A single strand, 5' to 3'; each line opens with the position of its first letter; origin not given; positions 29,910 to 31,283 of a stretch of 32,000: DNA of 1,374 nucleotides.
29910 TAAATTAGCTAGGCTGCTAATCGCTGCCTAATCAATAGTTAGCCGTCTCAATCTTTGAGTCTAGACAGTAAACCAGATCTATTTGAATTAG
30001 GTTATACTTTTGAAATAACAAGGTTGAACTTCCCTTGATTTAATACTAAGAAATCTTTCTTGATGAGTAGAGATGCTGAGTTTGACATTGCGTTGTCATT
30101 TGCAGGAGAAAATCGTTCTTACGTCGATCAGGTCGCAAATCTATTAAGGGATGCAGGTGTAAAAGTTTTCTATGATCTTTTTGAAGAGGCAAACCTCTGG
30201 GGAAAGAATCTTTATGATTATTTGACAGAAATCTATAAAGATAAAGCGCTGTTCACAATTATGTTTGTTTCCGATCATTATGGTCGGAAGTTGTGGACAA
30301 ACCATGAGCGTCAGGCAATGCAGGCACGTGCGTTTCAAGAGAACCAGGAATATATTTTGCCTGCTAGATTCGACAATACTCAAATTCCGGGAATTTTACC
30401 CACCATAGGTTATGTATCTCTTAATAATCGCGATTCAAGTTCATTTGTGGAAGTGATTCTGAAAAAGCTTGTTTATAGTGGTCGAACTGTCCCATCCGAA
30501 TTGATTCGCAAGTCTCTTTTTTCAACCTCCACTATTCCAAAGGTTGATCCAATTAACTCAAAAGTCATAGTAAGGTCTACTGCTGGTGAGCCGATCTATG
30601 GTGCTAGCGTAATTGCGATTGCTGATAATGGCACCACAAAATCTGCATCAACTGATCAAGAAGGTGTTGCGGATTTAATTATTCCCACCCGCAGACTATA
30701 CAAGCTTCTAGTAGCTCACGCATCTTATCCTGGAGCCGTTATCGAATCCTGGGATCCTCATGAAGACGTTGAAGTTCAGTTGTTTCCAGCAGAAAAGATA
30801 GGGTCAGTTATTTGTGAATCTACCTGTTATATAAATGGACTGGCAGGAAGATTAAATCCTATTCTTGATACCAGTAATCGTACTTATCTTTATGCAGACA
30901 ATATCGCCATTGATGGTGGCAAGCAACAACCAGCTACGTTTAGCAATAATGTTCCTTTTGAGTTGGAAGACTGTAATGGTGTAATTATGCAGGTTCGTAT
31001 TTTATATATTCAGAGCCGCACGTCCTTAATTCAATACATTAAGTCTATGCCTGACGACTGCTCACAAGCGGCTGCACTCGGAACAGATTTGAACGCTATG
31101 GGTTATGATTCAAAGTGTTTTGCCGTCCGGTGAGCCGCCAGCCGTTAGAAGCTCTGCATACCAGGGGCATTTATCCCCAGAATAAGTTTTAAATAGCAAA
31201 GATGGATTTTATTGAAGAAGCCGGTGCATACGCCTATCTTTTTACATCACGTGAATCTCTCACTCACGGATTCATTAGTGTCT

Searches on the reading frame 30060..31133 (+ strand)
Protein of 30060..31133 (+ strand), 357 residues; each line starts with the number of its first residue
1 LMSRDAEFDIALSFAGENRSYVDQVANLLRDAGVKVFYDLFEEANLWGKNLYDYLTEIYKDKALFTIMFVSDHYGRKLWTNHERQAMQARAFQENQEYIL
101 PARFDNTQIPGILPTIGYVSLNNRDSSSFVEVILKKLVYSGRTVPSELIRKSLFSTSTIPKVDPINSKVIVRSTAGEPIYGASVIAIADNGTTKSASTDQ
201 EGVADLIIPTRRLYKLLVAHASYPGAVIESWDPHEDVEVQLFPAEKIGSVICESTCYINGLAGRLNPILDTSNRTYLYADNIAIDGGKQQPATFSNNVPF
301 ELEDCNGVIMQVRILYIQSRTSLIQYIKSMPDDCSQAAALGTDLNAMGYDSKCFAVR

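Call 3: search_protein_families(library=pfam, proteins=[window:30060-31133:+], max_evalue=1)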
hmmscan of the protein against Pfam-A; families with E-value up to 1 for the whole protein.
window:30060-31133:+ (357 aa): 6 families
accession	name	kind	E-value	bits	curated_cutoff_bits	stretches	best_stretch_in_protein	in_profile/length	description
PF13676.11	TIR_2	-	8.2e-16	59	28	1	10-127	1-116/122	TIR domain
PF13620.12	CarboxypepD_reg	-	2.7e-05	24.9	32.3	1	170-229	5-65/82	Carboxypeptidase regulatory-like domain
PF08357.16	SEFIR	-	0.011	16.4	23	1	17-92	10-90/150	SEFIR domain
PF02369.22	Big_1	-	0.014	15.9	34.9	1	163-205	17-63/93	Bacterial Ig-like domain (group 1)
PF13715.12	CarbopepD_reg_2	-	0.071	13.6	32.2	1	170-225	5-57/88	CarboxypepD_reg-like domain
PF17789.7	MG4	-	0.19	12.4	24.7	1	166-211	17-63/95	Macroglobulin domain MG4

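Call 4: search_protein_families(library=padloc, proteins=[window:30060-31133:+], max_evalue=1)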
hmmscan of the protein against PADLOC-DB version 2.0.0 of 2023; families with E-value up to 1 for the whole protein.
window:30060-31133:+ (357 aa): 9 families
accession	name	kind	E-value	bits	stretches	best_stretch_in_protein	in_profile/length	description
PDLC05062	PDC-S66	-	6.2e-13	46.8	1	4-101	145-239/282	-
PDLC00417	ThsB1|ThsB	-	0.00068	17.2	1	5-103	164-260/303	TIR-like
PDLC03825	spbK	-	0.002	15.6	1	7-74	148-218/308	-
PDLC03957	bSEFIR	-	0.0071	14.2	1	15-137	46-180/412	-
PDLC02421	Aga_TIR-PNTD1-PNTD2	-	0.009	13.1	1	25-123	22-119/430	Class I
PDLC02962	RT-TIR_XII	-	0.01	12.7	1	4-101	342-437/478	single gene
PDLC00422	ThsB1|ThsB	-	0.017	12.6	1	4-46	37-79/194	TIR-like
PDLC03695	HEase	-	0.026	12.7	1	16-55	27-67/192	homing endonuclease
PDLC03065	Specificity_I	-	0.026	11.9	1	17-84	268-333/363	Type I specificity subunit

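Call 7: search_protein_families(library=ncbifam, proteins=[window:30060-31133:+], max_evalue=1)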
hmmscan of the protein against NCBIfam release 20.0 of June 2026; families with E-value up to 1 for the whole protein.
window:30060-31133:+ (357 aa): 1 family
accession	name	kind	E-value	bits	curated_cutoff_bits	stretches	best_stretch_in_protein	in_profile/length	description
NF042941.1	Retron_TIR_antiphage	equivalog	2.1e-08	33.4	600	1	3-103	335-432/464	TIR domain-containing anti-phage reverse transcriptase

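Call 8: search_protein_families(library=phrogs, proteins=[window:30060-31133:+], max_evalue=1)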
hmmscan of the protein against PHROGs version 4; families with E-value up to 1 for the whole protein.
window:30060-31133:+ (357 aa): 3 families
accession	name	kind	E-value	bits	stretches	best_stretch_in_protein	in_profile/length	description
phrog_15646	-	unknown function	7e-12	46.4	1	6-102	158-252/293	-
phrog_9211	-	unknown function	1.1e-05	25.9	1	1-103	126-225/268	-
phrog_13427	-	unknown function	0.31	11.9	1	68-96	3-31/72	-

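Call 16: find_homologous_proteins(query=window:30063-31130:+)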
Query window:30063-31130:+ (356 aa): 3685 proteins with E <= 0.001 among 6453 candidates; the best 120 are listed.
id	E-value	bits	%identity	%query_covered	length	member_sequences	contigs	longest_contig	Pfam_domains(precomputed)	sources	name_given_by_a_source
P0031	5.9e-203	691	91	94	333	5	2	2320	PF13676.12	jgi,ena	jgi:hypothetical protein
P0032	5.0e-195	665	89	92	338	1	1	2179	PF13676.12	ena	-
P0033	1.4e-184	631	83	94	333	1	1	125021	PF13676.12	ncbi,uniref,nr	ncbi:TIR domain-containing protein [Nodularia harveyana UHCC-0300]|uniref:TIR domain-containing prot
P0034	3.6e-177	607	80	94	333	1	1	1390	PF13676.12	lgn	-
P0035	2.8e-161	554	74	92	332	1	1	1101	PF13620.13,PF13676.12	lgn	-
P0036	1.6e-157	542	72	92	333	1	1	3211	PF13620.13,PF13676.12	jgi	jgi:hypothetical protein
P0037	4.1e-157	541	71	94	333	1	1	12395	PF13620.13,PF13676.12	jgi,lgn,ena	-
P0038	2.9e-155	535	73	90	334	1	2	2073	PF13620.13,PF13676.12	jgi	jgi:hypothetical protein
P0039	3.5e-155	534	71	92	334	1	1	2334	PF13676.12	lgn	-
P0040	6.4e-155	534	71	92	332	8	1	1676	PF13620.13,PF13676.12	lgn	-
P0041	4.3e-154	531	70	92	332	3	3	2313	PF13676.12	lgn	-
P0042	1.6e-153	529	71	92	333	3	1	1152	PF13676.12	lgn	-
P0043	2.9e-153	528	71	92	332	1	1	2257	PF13676.12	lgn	-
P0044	3.0e-153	528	71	91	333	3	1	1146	PF13620.13,PF13676.12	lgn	-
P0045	4.1e-153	528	71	92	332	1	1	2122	PF13620.13,PF13676.12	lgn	-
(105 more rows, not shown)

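Call 17: find_encoding_contigs(protein=P0033, flank=6000, max_places=2)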
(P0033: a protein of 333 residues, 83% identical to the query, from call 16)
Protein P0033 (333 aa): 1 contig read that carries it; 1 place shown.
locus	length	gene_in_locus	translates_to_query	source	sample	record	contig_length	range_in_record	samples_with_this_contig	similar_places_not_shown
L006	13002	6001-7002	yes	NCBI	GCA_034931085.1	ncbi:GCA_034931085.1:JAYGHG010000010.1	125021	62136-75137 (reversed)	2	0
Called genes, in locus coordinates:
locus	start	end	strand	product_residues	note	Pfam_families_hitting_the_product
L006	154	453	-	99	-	-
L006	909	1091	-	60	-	PF05532:CsbD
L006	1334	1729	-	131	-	-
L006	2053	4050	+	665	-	PF00270:DEAD (faint), PF04851:ResIII, PF13604:AAA_30 (faint), PF17757:UvrB_inter, PF27431:UvrB_3rd, PF00271:Helicase_C, PF12344:UvrB, PF02151:UVR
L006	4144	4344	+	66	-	PF15919:HicB_lk_antitox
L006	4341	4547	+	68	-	PF07927:HicA_toxin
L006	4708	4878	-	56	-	PF26394:Psb34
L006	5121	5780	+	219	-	PF01810:LysE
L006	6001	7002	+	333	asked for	PF13676:TIR_2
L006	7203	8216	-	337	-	PF01555:N6_N4_Mtase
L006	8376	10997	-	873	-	PF00133:tRNA-synt_1, PF09334:tRNA-synt_1g, PF13603:tRNA-synt_1_2, PF00133:tRNA-synt_1 (weak), PF08264:Anticodon_1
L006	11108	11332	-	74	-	-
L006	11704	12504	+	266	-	PF01442:Apolipoprotein (faint)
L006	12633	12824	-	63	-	PF01679:Pmp3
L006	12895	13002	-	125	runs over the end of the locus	PF04020:Phage_holin_4_2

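Call 18: find_encoding_contigs(protein=P0031, flank=3000, max_places=3)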
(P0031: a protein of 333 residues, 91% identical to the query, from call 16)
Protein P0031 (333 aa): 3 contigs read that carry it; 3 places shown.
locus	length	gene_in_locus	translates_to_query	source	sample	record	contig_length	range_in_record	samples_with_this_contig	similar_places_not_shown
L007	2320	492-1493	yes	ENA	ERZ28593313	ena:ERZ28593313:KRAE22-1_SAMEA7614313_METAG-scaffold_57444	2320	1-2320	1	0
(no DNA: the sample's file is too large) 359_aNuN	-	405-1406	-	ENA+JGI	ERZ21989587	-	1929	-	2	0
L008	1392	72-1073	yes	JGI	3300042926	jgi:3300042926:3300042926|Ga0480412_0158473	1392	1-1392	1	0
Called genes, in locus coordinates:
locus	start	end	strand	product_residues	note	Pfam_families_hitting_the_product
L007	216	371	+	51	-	-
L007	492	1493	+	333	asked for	PF13676:TIR_2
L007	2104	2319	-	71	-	?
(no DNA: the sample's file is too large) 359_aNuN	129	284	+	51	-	-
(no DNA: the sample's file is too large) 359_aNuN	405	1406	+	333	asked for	PF13676:TIR_2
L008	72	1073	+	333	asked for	PF13676:TIR_2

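Call 27: find_related_loci(query=window:30063-31130:+, collection=genome_contigs, flank=6000)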
Query window:30063-31130:+ (356 aa) in genome_contigs; peptide patterns used: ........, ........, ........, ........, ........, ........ (x = any residue, [..] = any of these).
160 stretches matched a pattern; 76 encode a relative of the query (tblastn E <= 1e-3); 76 distinct loci.
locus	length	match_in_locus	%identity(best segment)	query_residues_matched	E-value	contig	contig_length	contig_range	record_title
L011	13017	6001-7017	83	1-339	0e+0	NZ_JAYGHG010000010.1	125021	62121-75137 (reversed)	Nodularia harveyana UHCC-0300 NODE_10_length_125021_cov_29.376960, whole genome shotgun sequence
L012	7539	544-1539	71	1-331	2e-163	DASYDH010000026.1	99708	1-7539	MAG TPA_asm: Lacunisphaera sp. isolate SMAG_U4954 k141_773335, whole genome shotgun sequence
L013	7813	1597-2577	72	1-327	5e-162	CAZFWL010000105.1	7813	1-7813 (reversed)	MAG TPA_asm: uncultured Halomicronema sp. isolate SRP135972_co1_221 genome assembly, contig: NODE_13626_length_7813_cov_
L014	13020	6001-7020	69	1-341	4e-160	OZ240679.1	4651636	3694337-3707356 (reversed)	MAG: uncultured Pseudoalteromonas sp. isolate b477293d-19e9-444a-a3ef-2e93a42cbec6 genome assembly, chromosome: 1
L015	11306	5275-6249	70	1-325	3e-159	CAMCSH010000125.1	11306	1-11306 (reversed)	MAG: Lentisphaera araneosa HTCC2155 isolate LE-02apr19-111 genome assembly, contig: LE-02apr19-C9901, whole genome shotg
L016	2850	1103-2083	69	1-327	4e-167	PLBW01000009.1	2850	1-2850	MAG: Acidobacteriaceae bacterium isolate palsa_254 73.20111000_P3M.39_contig_72529, whole genome shotgun sequence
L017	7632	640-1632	68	1-331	4e-157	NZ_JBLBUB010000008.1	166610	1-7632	Microbulbifer sp. 2304DJ12-6 2304DJ12-6_8, whole genome shotgun sequence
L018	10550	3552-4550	69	1-333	3e-156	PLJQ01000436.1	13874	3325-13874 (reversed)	MAG: Limisphaerales bacterium isolate palsa_1396 73.20110800_P1M.49_contig_9911, whole genome shotgun sequence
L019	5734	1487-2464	68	1-326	6e-157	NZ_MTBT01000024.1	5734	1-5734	Microcystis sp. LSC13-02 Ga0066226_1024, whole genome shotgun sequence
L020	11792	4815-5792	66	1-326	8e-156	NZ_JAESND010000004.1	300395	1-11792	Jeongeupia naejangsanensis strain DSM 24253 Contig_4, whole genome shotgun sequence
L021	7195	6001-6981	69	1-327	5e-155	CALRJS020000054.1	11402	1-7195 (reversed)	MAG: Sphingobacterium thalpophilum isolate JJ-GEL11-19-1-m2-bin22 genome assembly, contig: JJ-OR15-03-C751, whole genome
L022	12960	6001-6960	70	7-326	5e-155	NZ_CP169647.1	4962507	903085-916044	Microcystis sp. BLCC-F210 chromosome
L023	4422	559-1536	67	1-326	1e-157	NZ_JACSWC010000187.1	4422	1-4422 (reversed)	Halomicronema sp. CCY15110 CCY15110_187, whole genome shotgun sequence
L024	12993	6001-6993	66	1-331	4e-153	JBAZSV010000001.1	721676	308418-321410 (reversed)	MAG: Sulfurimonas sp. isolate SO_2017_GW1_183 NODE_56_length_721676_cov_19.356091_OW334_2017, whole genome shotgun seque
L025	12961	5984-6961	67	1-326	1e-152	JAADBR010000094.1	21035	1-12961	MAG: Microcystis aeruginosa W13-11 Ga0187992_100162, whole genome shotgun sequence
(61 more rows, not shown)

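Call 46: search_dna_similar(query=window:30063-31130:+, collection=plasmids, mode=protein, max_rows=15)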
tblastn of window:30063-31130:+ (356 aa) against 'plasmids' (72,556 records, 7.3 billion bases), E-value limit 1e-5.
Records with a match: 20; places in all: 20; records where one place covers at least 80% of the query: 1.
Best place of each record, by identity: <60% 20.
By first word of the organism name: Ralstonia 4; Bacillus 2; Pseudomonas 2; Bradyrhizobium 2; Sinorhizobium 1; Nostoc 1; Priestia 1; Deinococcus 1; Gloeothece 1; Azospirillum 1; and 4 more.
By predicted mobility (MOB-suite, as given by PLSDB): non-mobilizable 8; mobilizable 7; conjugative 5.
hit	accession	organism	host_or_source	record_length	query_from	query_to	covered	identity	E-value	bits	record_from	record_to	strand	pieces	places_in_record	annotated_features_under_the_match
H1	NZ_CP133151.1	Sinorhizobium chiapasense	Acaciella angustissima,cell culture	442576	1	327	92%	32.4%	5e-40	157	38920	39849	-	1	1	TIR domain-containing protein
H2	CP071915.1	Ralstonia solanacearum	Pogostemon cablin,Single strain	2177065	6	162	44%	51.9%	7e-44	169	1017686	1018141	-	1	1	TIR domain-containing protein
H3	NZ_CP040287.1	Nostoc sp. C057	Phaeoceros,pure culture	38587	2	145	40%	54.5%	1e-45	173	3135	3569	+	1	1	GUN4 domain-containing protein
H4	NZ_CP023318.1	Priestia megaterium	Plant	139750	6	137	37%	51.1%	2e-39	155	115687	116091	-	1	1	TIR domain-containing protein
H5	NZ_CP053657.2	Bacillus cereus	culture,soil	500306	6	136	37%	47.7%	5e-33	137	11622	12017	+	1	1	TIR domain-containing protein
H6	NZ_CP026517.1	Deinococcus sp. NW-56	whole organism,water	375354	2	122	34%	47.1%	3e-29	126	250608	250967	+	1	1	TIR domain-containing protein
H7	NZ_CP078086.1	Bacillus tropicus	Cell culture,soil sample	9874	6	136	37%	42.9%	8e-28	122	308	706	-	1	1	none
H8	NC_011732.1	Gloeothece citriformis PCC 7424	-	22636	7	136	37%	33.6%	2e-11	73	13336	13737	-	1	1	TIR domain-containing protein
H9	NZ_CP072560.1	Pseudomonas sp. BYT-1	activated sludge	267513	7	122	33%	36.4%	9e-8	62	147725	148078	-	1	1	TIR domain-containing protein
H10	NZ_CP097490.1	Pseudomonas sp. BYT-5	wastewater treatment tank,soil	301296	7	122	33%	36.4%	9e-8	62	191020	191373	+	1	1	TIR domain-containing protein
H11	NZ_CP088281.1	Bradyrhizobium barranii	Glycine max cv. AC Glengarry,cell ...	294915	6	136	37%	30.8%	2e-8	64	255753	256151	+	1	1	TIR domain-containing protein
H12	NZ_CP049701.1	Bradyrhizobium barranii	Glycine max cv. AC Glengarry,cell ...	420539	6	136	37%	30.8%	2e-8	64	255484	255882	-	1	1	TIR domain-containing protein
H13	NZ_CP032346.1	Azospirillum brasilense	soil sample,Agricultural field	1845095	5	107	29%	34.0%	1e-9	67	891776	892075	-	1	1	record has no annotation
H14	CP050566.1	Rhizobium leguminosarum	Lathyrus sativus,cell culture,root ...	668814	6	136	37%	26.1%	3e-8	63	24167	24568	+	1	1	S8 family serine peptidase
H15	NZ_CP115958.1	Ralstonia pseudosolanacearum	Solanum lycopersicum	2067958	7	122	33%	29.4%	8e-7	59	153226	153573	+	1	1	none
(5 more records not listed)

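Call 70: predict_structure(alignment_id=A5)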
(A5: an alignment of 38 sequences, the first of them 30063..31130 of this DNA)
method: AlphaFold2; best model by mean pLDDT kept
length: 356 residues; sequences in the alignment: 38
mean_pLDDT: 76.1   pTM: 0.49
mean pLDDT of the five models: 76.1, 74.9, 73.1, 72.5, 68.9
residues with pLDDT >= 90: 79; 70-90: 174; 50-70: 70; < 50: 33
segments of 3 or more residues with pLDDT < 50: 331-356
pLDDT, mean of each block of 10 residues (from residue 1): 71 73 88 77 57 73 82 63 71 77 72 69 85 80 61 53 84 94 91 94 87 93 93 91 89 86 73 75 79 85 88 88 84 38 30 28
secondary structure, 60 per line:
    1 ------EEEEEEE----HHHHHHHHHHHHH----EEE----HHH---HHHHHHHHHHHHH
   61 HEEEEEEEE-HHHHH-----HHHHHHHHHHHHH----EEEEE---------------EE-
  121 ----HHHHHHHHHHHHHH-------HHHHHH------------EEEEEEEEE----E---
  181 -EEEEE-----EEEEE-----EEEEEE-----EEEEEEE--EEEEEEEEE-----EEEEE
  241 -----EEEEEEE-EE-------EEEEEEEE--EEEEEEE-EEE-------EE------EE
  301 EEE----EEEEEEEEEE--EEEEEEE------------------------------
elements in order: E7-13 H18-30 E35-37 H48-61 E62-69 H71-75 H81-93 E98-102 H125-138 H146-151 E164-172 E182-186 E192-196 E202-207 E213-219 E222-230 E236-240 E246-252 E263-270 E273-279 E281-283 E299-303 E308-317 E320-326

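Call 76: fold_search(model_id=the predicted structure, library=pdb)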
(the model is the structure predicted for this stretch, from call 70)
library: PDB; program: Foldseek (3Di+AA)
matches with E <= 10: 1447; with E <= 0.001: 23
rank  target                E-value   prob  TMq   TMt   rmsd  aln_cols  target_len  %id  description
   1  8qox_B                1.0e-05  1.00  0.21  0.17  14.2       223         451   14  Two-component assembly of SlaA and SlaB S-layer proteins of Sulfolobus acidocaldarius (released 2024-02-21)
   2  7uxr_A                1.1e-05  1.00  0.31  0.70   4.4       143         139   22  Crystal structure of the BtTir TIR domain (released 2022-09-07)
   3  1r6v                  2.6e-05  0.99  0.21  0.12  23.8       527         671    9  Crystal structure of fervidolysin from Fervidobacterium pennivorans, a keratinolytic enzyme related to subtilisin (released 2004-10-19)
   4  4lqc_B                3.5e-05  1.00  0.29  0.67   3.8       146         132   22  The crystal structures of the Brucella protein TcpB and the TLR adaptor protein TIRAP show structural differences in m (released 2013-12-04)
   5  3h16_B                6.8e-05  1.00  0.29  0.67   3.9       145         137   19  Crystal structure of a bacteria TIR domain, PdTIR from Paracoccus denitrificans (released 2009-06-16)
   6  8i87_C                2.2e-04  1.00  0.27  0.24  17.2       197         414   15  Cryo-EM structure of TIR-APAZ/Ago-gRNA-DNA complex (released 2023-07-19)
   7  8qlp_M                3.0e-04  1.00  0.30  0.26  11.7       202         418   13  CryoEM structure of the RNA/DNA bound SPARTA (BabAgo/TIR-APAZ) tetrameric complex (released 2024-01-31)
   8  8qlo_A                3.3e-04  1.00  0.28  0.24  17.7       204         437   13  CryoEM structure of the apo SPARTA (BabAgo/TIR-APAZ) complex (released 2024-01-31)
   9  5aq0_A                4.2e-04  1.00  0.19  0.80   2.7        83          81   18  The structure of the Transthyretin-like domain of the first catalytic domain of the HUMAN Carboxypeptidase D (released 2016-09-28)
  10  2zyr_A                4.2e-04  0.77  0.20  0.16  27.2       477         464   10  A. Fulgidus lipase with fatty acid fragment and magnesium (released 2009-06-16)
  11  4wi0_B                5.1e-04  1.00  0.18  0.39   5.4        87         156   21  Crystal structure of Coh3ScaB-XDoc_M2ScaA complex: A C-terminal interface mutant of type II Cohesin-X-Dockerin complex (released 2015-10-07)
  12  6fwv_B                5.4e-04  0.99  0.20  0.14  17.6       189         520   14  The Bacillus anthracis TIE protein (released 2018-08-08)
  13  6fb3_A                5.7e-04  0.99  0.19  0.04  20.7       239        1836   14  Teneurin 2 Partial Extracellular Domain (released 2018-03-28)
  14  4lzp_C                6.0e-04  1.00  0.28  0.55   4.0       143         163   25  Structure of the TIR domain of the immunosuppressor BtpA from Brucella (released 2013-11-06)
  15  8qlp_E                6.4e-04  1.00  0.30  0.26  10.8       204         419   15  CryoEM structure of the RNA/DNA bound SPARTA (BabAgo/TIR-APAZ) tetrameric complex (released 2024-01-31)
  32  5aq0_B                2.0e-03  1.00  0.19  0.76   2.9        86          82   19  The structure of the Transthyretin-like domain of the first catalytic domain of the HUMAN Carboxypeptidase D (released 2016-09-28)
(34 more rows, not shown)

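Call 86: search_protein_families(library=pfam, proteins=[L157:4722-5813:+, L158:7725-8711:+], max_evalue=0.01)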
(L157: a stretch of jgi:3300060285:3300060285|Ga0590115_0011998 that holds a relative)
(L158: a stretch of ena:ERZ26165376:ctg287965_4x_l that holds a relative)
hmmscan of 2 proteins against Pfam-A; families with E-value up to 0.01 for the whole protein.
L157:4722-5813:+ (363 aa): 0 families

L158:7725-8711:+ (329 aa): 4 families
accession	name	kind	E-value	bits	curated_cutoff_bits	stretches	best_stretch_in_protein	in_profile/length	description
PF00805.28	Pentapeptide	-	1.3e-27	95.4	20.2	3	265-302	1-38/40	Pentapeptide repeats (8 copies)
PF20694.2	TRADD-like_N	-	8.7e-11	41.9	23.7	1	141-202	3-68/69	TRADD-like N-terminal domain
PF13599.13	Pentapeptide_4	-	2.5e-08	34.3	38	2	233-286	24-77/78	Pentapeptide repeat region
PF13576.12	Pentapeptide_3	-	4.3e-05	24.1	27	0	237-275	6-47/48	Pentapeptide repeats (9 copies)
